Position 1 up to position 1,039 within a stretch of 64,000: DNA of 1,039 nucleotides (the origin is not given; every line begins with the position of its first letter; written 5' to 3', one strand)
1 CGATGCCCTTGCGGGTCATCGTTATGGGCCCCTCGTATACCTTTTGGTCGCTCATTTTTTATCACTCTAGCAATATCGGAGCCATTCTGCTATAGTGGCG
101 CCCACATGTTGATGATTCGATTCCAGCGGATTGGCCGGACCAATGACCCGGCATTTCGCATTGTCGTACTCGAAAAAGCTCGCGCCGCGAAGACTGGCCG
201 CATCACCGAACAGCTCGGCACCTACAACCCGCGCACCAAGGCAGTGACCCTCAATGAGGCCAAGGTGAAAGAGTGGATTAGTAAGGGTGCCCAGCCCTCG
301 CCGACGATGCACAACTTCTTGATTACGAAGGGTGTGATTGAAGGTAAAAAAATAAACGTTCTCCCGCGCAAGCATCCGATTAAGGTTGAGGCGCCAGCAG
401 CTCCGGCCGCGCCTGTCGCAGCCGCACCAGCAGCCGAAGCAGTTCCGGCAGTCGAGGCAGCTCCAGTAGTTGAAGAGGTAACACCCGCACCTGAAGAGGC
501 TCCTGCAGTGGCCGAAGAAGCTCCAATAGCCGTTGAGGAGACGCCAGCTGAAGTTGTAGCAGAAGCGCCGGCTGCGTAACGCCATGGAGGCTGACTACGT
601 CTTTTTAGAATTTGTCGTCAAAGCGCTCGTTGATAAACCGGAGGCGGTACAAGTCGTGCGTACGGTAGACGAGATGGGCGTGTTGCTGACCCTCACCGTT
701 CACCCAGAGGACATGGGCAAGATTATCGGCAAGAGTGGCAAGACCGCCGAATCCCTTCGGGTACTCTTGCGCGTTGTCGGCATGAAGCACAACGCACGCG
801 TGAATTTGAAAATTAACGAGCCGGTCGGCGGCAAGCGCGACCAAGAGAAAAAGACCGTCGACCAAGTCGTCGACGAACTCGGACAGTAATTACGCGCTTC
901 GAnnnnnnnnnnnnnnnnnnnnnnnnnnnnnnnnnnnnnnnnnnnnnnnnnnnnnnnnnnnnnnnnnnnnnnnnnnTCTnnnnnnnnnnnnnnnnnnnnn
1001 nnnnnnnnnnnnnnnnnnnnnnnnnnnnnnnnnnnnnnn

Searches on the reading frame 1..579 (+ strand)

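Call 47: search_protein_families(library=pfam, proteins=[window:1-579:+], max_evalue=0.001)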
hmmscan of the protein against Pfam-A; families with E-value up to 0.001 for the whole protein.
window:1-579:+ (192 aa): 1 family
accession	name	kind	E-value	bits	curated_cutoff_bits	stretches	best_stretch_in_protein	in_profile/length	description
PF00886.24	Ribosomal_S16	-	5.3e-18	65.2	27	1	43-100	1-62/62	Ribosomal protein S16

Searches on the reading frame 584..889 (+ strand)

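Call 47: search_protein_families(library=pfam, proteins=[window:584-889:+], max_evalue=0.001)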
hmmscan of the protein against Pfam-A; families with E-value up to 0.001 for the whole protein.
window:584-889:+ (101 aa): 1 family
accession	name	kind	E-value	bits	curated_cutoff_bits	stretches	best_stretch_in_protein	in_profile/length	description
PF13083.13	KH_KhpA-B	-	1.7e-20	73.1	32.1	1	7-77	3-73/73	KhpA/KhpB, KH domain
